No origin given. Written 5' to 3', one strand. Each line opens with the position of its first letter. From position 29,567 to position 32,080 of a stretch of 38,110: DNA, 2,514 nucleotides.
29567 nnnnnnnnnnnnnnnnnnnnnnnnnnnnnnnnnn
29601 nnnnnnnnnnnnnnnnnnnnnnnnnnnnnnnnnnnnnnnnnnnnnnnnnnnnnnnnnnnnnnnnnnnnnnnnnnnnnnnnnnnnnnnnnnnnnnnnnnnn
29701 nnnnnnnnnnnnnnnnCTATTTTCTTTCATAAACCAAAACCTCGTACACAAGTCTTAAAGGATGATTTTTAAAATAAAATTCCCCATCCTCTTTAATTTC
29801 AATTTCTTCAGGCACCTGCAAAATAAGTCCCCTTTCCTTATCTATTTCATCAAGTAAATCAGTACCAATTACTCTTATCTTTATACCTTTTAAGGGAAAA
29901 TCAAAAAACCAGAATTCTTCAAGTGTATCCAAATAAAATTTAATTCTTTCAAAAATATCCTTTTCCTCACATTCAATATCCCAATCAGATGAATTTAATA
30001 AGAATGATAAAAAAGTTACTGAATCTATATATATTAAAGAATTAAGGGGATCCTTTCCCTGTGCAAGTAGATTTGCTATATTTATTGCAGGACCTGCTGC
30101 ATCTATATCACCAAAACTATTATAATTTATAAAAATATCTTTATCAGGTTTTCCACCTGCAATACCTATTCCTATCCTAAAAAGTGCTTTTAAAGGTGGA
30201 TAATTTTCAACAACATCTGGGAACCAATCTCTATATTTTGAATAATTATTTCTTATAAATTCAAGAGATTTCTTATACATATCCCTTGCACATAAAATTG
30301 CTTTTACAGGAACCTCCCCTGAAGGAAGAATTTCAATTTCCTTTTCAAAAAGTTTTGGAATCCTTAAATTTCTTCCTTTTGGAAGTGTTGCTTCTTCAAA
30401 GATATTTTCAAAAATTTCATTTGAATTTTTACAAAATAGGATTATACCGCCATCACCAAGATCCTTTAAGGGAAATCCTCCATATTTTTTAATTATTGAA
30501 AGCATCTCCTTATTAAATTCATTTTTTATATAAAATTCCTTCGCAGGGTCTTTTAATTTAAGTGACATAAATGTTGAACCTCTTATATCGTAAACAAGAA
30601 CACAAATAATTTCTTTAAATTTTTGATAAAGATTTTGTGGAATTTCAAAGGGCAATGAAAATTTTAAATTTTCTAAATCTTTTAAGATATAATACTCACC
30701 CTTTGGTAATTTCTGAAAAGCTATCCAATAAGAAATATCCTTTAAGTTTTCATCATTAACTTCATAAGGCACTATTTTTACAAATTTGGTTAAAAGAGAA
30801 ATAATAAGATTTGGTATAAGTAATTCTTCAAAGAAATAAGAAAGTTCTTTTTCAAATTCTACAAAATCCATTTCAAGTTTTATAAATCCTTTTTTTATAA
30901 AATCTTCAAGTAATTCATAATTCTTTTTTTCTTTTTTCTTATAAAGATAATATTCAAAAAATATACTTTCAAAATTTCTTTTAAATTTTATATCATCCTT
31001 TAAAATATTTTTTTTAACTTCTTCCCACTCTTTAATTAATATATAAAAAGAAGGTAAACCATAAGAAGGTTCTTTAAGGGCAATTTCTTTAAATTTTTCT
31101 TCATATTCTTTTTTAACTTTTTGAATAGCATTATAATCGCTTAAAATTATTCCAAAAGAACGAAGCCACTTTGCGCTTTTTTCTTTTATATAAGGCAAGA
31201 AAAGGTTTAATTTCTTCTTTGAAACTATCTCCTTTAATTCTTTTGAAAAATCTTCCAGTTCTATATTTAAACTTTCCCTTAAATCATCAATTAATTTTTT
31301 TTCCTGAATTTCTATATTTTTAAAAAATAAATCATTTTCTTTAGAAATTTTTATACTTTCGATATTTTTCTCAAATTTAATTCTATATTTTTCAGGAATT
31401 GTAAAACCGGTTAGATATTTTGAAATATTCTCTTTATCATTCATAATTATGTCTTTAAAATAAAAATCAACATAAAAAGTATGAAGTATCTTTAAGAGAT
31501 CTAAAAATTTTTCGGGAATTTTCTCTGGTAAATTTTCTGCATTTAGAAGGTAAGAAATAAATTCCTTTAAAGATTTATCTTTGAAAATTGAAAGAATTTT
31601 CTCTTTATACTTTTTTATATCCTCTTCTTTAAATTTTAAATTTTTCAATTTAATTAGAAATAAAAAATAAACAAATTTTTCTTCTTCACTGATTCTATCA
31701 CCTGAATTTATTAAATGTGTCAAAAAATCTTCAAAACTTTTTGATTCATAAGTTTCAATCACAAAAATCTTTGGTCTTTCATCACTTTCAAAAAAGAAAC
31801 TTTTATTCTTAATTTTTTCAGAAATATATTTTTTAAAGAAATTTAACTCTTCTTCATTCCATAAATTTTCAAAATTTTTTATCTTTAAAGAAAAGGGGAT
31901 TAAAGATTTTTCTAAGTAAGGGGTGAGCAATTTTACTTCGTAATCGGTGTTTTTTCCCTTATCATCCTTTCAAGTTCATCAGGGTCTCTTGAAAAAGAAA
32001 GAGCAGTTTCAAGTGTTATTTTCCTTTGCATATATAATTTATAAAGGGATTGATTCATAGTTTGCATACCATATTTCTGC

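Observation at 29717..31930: Orphan 737-aa protein with a diverged class III cyclase-like core, wedged between pilT and a GGDEF gene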

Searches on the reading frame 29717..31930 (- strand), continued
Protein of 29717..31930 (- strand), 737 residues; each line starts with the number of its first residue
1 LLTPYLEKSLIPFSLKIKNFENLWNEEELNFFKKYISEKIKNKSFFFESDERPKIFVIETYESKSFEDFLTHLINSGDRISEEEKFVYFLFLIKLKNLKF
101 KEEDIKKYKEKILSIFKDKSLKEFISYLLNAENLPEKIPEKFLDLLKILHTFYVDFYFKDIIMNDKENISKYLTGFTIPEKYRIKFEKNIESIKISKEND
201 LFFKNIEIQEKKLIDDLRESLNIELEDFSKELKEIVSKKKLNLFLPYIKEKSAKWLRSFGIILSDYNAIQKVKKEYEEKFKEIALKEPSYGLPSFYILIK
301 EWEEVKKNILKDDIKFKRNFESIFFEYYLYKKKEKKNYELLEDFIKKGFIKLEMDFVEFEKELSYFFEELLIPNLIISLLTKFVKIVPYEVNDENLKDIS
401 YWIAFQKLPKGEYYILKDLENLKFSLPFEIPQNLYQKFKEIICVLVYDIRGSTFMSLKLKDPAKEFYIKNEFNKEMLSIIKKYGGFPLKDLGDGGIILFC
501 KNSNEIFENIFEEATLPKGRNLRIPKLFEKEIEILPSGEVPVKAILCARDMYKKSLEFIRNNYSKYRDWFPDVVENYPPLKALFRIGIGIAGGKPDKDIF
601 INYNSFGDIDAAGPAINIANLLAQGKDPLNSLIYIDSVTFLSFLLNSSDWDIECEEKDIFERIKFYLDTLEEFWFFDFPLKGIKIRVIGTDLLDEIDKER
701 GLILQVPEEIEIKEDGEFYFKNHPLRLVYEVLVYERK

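Call 77: search_solved_structures(query=A3, max_evalue=10, show_alignments=0)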
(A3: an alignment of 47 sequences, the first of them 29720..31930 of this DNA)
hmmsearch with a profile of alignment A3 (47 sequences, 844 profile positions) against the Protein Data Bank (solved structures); distinct sequences matched with E-value up to 10: 75 (the best 60 are shown).
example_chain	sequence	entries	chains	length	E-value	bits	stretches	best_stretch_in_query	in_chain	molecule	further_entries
5cwb_A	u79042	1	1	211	0.017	16.7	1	80-180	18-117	Designed helical repeat protein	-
3r5g_A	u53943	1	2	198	0.017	16.6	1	526-609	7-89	CyaB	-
8qae_A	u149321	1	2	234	0.021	16.4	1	258-372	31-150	sc-apCC-6-SLLA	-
7mwr_B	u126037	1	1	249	0.027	16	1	73-182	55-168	LHD101B4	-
6fxc_Ab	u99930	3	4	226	0.032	15.7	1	282-393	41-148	30S ribosomal protein S2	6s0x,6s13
6kos_A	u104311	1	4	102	0.034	15.7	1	265-357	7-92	SUWA (Super WA20)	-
7p48_b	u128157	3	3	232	0.034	15.6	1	282-393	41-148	30S ribosomal protein S2 | Small ribosomal subunit protein uS2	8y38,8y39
6clz_B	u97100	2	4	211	0.036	15.6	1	250-342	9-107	Apolipoprotein A-I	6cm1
6zrk_D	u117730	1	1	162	0.038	15.5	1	257-339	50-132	Hemagglutinin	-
3s84_A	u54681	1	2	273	0.04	15.4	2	248-344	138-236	Apolipoprotein A-IV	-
4tql_A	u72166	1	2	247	0.045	15.2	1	256-405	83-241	Three helix bundle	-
6ez4_A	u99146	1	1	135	0.054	15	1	193-265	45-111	RNA polymerase II-associated protein 3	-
1av1_A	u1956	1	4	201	0.06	14.8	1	247-331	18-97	APOLIPOPROTEIN A-I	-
4v6m_A0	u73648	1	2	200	0.061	14.8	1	247-329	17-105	Apolipoprotein A-I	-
5bny_B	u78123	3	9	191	0.062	14.8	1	277-420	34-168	Hemagglutinin | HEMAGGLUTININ HA2 CHAIN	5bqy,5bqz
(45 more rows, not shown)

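Call 81: search_protein_families(library=pfam, proteins=[L058:8081-10729:+, L058:10722-11348:+, L058:4171-5199:-, L046:9242-11857:+, L046:6481-7050:+, L046:5147-6127:+, L046:11904-14003:+, L058:11543-13909:+], max_evalue=0.0001)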
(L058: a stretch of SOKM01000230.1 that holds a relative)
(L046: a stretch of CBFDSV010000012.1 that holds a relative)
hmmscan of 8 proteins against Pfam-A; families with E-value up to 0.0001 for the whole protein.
L058:8081-10729:+ (882 aa): 5 families
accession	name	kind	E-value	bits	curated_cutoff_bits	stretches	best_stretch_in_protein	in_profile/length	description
PF00133.28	tRNA-synt_1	-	3e-141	471.4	22.7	1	13-560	1-413/414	tRNA synthetases class I (I, L, M and V)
PF08264.19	Anticodon_1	-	5.7e-43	146.8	25.1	1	606-746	2-141/148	Anticodon-binding domain of tRNA ligase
PF09334.17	tRNA-synt_1g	-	9.2e-20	71.2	20.1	1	42-188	8-136/391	tRNA synthetases class I (M)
PF10458.14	Val_tRNA-synt_C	-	4.6e-14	52.9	25.9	1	812-875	2-65/66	Valyl tRNA synthetase tRNA binding arm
PF13603.12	tRNA-synt_1_2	-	1.5e-11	44.6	25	1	240-301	86-147/185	Leucyl-tRNA synthetase, editing domain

L058:10722-11348:+ (208 aa): 0 families

L058:4171-5199:- (342 aa): 0 families

L046:9242-11857:+ (871 aa): 6 families
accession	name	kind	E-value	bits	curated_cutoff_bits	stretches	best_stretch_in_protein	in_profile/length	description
PF00133.28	tRNA-synt_1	-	9.6e-142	473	22.7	1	18-561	2-411/414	tRNA synthetases class I (I, L, M and V)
PF08264.19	Anticodon_1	-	3.7e-37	127.9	25.1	1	605-751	1-147/148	Anticodon-binding domain of tRNA ligase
PF09334.17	tRNA-synt_1g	-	4.7e-24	85.3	20.1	1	46-192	8-136/391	tRNA synthetases class I (M)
PF10458.14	Val_tRNA-synt_C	-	2.2e-18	66.7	25.9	1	806-871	1-66/66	Valyl tRNA synthetase tRNA binding arm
PF13603.12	tRNA-synt_1_2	-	3.1e-10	40.3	25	1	242-301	85-144/185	Leucyl-tRNA synthetase, editing domain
PF01406.26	tRNA-synt_1e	-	3.8e-05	23.6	27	0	512-553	242-282/301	tRNA synthetases class I (C) catalytic domain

L046:6481-7050:+ (189 aa): 1 family
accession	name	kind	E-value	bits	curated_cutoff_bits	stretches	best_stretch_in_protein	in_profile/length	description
PF00588.24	SpoU_methylase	-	4.1e-40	137.6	29.7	1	23-161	3-142/142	SpoU rRNA Methylase family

L046:5147-6127:+ (326 aa): 3 families
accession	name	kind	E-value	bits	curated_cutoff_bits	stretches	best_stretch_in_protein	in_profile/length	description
PF01000.31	RNA_pol_A_bac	-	1.2e-27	96.9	33.9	1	57-173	1-119/119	RNA polymerase Rpb3/RpoA insert domain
PF01193.29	RNA_pol_L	-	3e-23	81.8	24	1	28-223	2-74/74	RNA polymerase Rpb3/Rpb11 dimerisation domain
PF03118.21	RNA_pol_A_CTD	-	7.8e-17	61.2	23.8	1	247-308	5-66/67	Bacterial RNA polymerase, alpha chain C terminal domain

L046:11904-14003:+ (699 aa): 2 families
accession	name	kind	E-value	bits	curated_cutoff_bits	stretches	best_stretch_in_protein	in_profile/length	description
PF00496.27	SBP_bac_5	-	1.8e-75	254.8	32.4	1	75-425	1-356/368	Bacterial extracellular solute-binding proteins, family 5 Middle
PF03544.19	TonB_C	-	6.9e-20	71.7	24.6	1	620-694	3-77/79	Gram-negative bacterial TonB protein C-terminal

L058:11543-13909:+ (788 aa): 11 families
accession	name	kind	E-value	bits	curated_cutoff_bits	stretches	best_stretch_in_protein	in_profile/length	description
PF01464.25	SLT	-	1.3e-22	80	21.3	1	627-735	2-107/117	Transglycosylase SLT domain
PF13174.12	TPR_6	-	2.7e-14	53.2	26.3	0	329-360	1-32/33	Tetratricopeptide repeat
PF13428.12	TPR_14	-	7.2e-13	48.3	23.5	0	298-333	4-39/44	Tetratricopeptide repeat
PF14559.12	TPR_19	-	6.4e-12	46.1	25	0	309-360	5-57/68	Tetratricopeptide repeat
PF13432.12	TPR_16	-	8e-12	45.8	32.7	0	301-358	3-61/65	Tetratricopeptide repeat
PF07719.23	TPR_2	-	7.7e-10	38.6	27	0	330-360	3-33/34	Tetratricopeptide repeat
PF13424.12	TPR_12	-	1.1e-08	35.6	30.1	0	251-278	8-35/77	Tetratricopeptide repeat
PF12895.13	ANAPC3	-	6.1e-07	30.1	27.2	0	308-385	2-78/82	Anaphase-promoting complex, cyclosome, subunit 3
PF23914.1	TPR_CcmH_CycH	-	6.6e-07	29.7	42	0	280-362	72-155/158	Cytochrome c-type biogenesis protein H TPR domain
PF13176.12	TPR_7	-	6.9e-05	23.1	27.9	0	117-135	4-22/36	Tetratricopeptide repeat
PF13181.12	TPR_8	-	7.5e-05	23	25.7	0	330-360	3-33/34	Tetratricopeptide repeat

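Call 98: search_protein_families(library=padloc, proteins=[window:29717-31930:-, L020:4399-6978:+, L020:6975-9242:+], max_evalue=0.01)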
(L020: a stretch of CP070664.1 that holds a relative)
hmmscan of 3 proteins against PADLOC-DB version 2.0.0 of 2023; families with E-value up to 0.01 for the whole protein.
window:29717-31930:- (737 aa): 0 families

L020:4399-6978:+ (859 aa): 2 families
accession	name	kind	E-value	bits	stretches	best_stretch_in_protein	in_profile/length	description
PDLC02369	PycC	-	2.2e-05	22.1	1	544-629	26-107/248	-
PDLC00763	PycC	-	0.002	15.6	1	553-629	37-114/268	Pycsar cyclase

L020:6975-9242:+ (755 aa): 0 families
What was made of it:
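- On Pycsar/CBASS-like defence cyclases: Only a weak PycC hit (E 2e-5) was seen for one paralogue, which reflects shared CHD ancestry (call 98).
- A paralogue weakly hits PycC cyclase models (call 98).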

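Call 100: search_protein_families(library=pfam, proteins=[L039:9288-10856:+, L039:10920-11819:+, L068:8891-10069:+, L047:9964-11211:-, L049:9317-11956:+, L027:12742-13665:+], max_evalue=0.0001)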
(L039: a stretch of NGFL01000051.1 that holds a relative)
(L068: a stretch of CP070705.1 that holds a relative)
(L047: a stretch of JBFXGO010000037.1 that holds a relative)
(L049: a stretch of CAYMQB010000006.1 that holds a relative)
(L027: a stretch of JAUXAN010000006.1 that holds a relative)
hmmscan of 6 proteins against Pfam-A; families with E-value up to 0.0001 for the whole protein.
L039:9288-10856:+ (522 aa): 2 families
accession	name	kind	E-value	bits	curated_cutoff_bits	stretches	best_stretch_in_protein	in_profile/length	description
PF00485.24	PRK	-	8.8e-20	71.8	22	1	261-457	2-189/196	Phosphoribulokinase / Uridine kinase family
PF20720.3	nSTAND3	-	9.8e-05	22.5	27.2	0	245-292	4-51/155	Novel STAND NTPase 3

L039:10920-11819:+ (299 aa): 1 family
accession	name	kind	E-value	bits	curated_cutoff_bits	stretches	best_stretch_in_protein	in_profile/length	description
PF04392.18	ABC_sub_bind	-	4.5e-29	102.1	25.9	1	57-296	43-291/293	ABC transporter substrate binding protein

L068:8891-10069:+ (392 aa): 0 families

L047:9964-11211:- (415 aa): 3 families
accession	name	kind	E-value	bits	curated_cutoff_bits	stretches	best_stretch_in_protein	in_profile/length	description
PF07497.18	Rho_RNA_bind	-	4.4e-30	103.7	27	1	52-123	2-71/73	Rho termination factor, RNA-binding domain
PF00006.31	ATP-synt_ab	-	5.4e-27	95.3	29.5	1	156-360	2-211/213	ATP synthase alpha/beta family, nucleotide-binding domain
PF07498.18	Rho_N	-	8.6e-15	54.9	24.9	1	5-47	1-43/43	Rho termination factor, N-terminal domain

L049:9317-11956:+ (879 aa): 5 families
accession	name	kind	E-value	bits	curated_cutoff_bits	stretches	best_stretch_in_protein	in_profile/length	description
PF00133.28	tRNA-synt_1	-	1.3e-139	466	22.7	1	13-560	1-413/414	tRNA synthetases class I (I, L, M and V)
PF08264.19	Anticodon_1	-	3.5e-43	147.4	25.1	1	606-747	2-142/148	Anticodon-binding domain of tRNA ligase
PF09334.17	tRNA-synt_1g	-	4.2e-19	69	20.1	1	42-188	8-136/391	tRNA synthetases class I (M)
PF10458.14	Val_tRNA-synt_C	-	6.5e-13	49.2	25.9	1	812-875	2-65/66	Valyl tRNA synthetase tRNA binding arm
PF13603.12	tRNA-synt_1_2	-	2.5e-09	37.3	25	1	237-301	83-147/185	Leucyl-tRNA synthetase, editing domain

L027:12742-13665:+ (307 aa): 0 families
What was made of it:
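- Q585-type single members instead precede valS (calls 81, 100).
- Tried and rejected: L039 has a PRK/uridine-kinase-family gene, L047 has rho on the opposite strand, and Q585-type singles precede valS (calls 81, 100).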

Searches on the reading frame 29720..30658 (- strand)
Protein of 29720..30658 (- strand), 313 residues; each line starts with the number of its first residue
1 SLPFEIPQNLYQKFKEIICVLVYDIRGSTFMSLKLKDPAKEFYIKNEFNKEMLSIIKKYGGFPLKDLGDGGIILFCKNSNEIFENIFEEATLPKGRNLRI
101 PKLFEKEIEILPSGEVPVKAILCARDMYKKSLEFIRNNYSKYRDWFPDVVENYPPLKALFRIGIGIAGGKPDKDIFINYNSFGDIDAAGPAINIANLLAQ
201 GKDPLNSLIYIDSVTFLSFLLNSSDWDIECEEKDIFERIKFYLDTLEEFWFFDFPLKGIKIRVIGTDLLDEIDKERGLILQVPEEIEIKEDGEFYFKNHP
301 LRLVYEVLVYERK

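Call 53: predict_structure(alignment_id=A4)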
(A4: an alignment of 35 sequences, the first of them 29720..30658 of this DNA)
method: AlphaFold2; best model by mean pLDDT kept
length: 313 residues; sequences in the alignment: 35
mean_pLDDT: 81.7   pTM: 0.86
mean pLDDT of the five models: 81.7, 81.5, 80.9, 80.5, 80.2
residues with pLDDT >= 90: 102; 70-90: 161; 50-70: 44; < 50: 6
segments of 3 or more residues with pLDDT < 50: 1-4
pLDDT, mean of each block of 10 residues (from residue 1): 52 91 86 83 87 94 85 94 80 68 75 96 96 83 72 62 94 89 84 92 83 93 73 69 69 89 85 74 73 78 91 60
secondary structure, 60 per line:
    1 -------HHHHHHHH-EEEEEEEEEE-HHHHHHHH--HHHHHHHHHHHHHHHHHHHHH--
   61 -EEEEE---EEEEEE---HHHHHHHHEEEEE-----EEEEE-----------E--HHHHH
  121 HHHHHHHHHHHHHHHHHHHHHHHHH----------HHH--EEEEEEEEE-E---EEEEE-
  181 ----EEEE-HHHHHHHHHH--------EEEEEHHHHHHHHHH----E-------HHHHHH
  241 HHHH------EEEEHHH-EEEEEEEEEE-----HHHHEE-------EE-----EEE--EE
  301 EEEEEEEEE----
elements in order: H8-15 E17-26 H28-35 H38-58 E62-66 E70-75 H79-86 E87-91 E97-101 H116-145 E161-169 E175-179 E185-188 H190-199 E208-212 H213-222 H235-244 E251-254 E259-268 H274-277 E294-296 E299-309
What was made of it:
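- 29720..30625 (-): Residues 436-737: the cyclase homology domain, carrying extra segments. AF2 on residues 425-737 gives pLDDT 81.7 and pTM 0.86 (call 53).
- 30323..30418 (-): Residues ~505-536: family-specific insertion (beta-hairpin 511-525 plus loop) between beta3/alpha2 and alpha3. AF2 secondary structure (call 53).
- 29732..29989 (-): Residues ~648-733: second family-specific elaboration (helix 659-668, strands 675-692) followed by the terminal beta-hairpin 718-733 (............). The hairpin closes the CHD sheet and carries basic residues K721 and R726. AF2 (call 53).
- On Class III nucleotidyl cyclase (cyclase homology domain superfamily): AF2 model of residues 425-737: pLDDT 81.7, pTM 0.86 (call 53).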

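Call 56: fold_search(model_id=the predicted structure, library=pdb)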
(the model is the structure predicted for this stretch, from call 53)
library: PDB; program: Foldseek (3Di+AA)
matches with E <= 10: 452; with E <= 0.001: 158
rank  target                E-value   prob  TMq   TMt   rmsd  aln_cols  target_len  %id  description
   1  1wc1_B                2.6e-09  1.00  0.45  0.70   7.2       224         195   20  Soluble adenylyl cyclase CyaC from S. platensis in complex with Rp- ATPalphaS (released 2004-12-20)
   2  1wc3_B                3.0e-09  1.00  0.43  0.67   7.5       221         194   20  Soluble adenylyl cyclase CyaC from S. platensis in complex with alpha, beta-methylene-ATP and Strontium (released 2004-12-20)
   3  1wc1_A                3.6e-09  1.00  0.45  0.70   7.2       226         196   20  Soluble adenylyl cyclase CyaC from S. platensis in complex with Rp- ATPalphaS (released 2004-12-20)
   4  3r5g_B                7.3e-09  1.00  0.50  0.77   5.5       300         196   16  Crystal structure of the adenylyl cyclase CyaB from P. aeruginosa (released 2012-01-11)
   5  1fx4                  7.3e-09  1.00  0.43  0.58   8.3       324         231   12  STRUCTURE ANALYSIS OF ADENYLATE CYCLASES FROM TRYPANOSOMA BRUCEI IN THEIR MONOMERIC STATE (released 2001-02-28)
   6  3r5g_A                7.7e-09  1.00  0.50  0.78   5.7       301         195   16  Crystal structure of the adenylyl cyclase CyaB from P. aeruginosa (released 2012-01-11)
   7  1wc0_B                7.7e-09  1.00  0.44  0.67   7.4       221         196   20  Soluble adenylyl cyclase CyaC from S. platensis in complex with alpha, beta-methylene-ATP (released 2004-12-20)
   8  1wc5_A                1.1e-08  1.00  0.41  0.65   6.5       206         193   21  Soluble adenylyl cyclase CyaC from S. platensis in complex with alpha, beta-methylene-ATP in presence of bicarbonate (released 2004-12-20)
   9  1wc1_C                1.2e-08  1.00  0.43  0.69   3.5       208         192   19  Soluble adenylyl cyclase CyaC from S. platensis in complex with Rp- ATPalphaS (released 2004-12-20)
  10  1wc0_A                1.3e-08  1.00  0.43  0.66   7.5       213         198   19  Soluble adenylyl cyclase CyaC from S. platensis in complex with alpha, beta-methylene-ATP (released 2004-12-20)
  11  2w01_C                1.7e-08  1.00  0.43  0.65   7.5       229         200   17  Crystal structure of the guanylyl cyclase Cya2 (released 2008-09-30)
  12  1wc5_D                2.3e-08  1.00  0.42  0.67   6.4       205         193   22  Soluble adenylyl cyclase CyaC from S. platensis in complex with alpha, beta-methylene-ATP in presence of bicarbonate (released 2004-12-20)
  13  2bw7_B                2.4e-08  1.00  0.42  0.67   6.5       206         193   20  A novel mechanism for adenylyl cyclase inhibition from the crystal structure of its complex with catechol estrogen (released 2005-07-20)
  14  2w01_D                4.1e-08  1.00  0.42  0.65   4.7       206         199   17  Crystal structure of the guanylyl cyclase Cya2 (released 2008-09-30)
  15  1wc4_A                4.6e-08  1.00  0.42  0.65   6.4       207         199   19  Soluble adenylyl cyclase CyaC from S. platensis in complex with alpha, beta-methylene-ATP and Europium (released 2004-12-20)
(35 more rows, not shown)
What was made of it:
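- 29720..30625 (-): The top 50 Foldseek PDB hits are all class III cyclases, best E 2.6e-9, with TM 0.77-0.78 over CyaB (call 56).
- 29732..29989 (-): Foldseek alignments of ~300 columns to 195-residue CyaB (call 56).
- On Class III nucleotidyl cyclase (cyclase homology domain superfamily): Foldseek against PDB: the top 50 hits are all class III cyclases, best E 2.6e-9, TM up to 0.78 normalised to the target (call 56).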
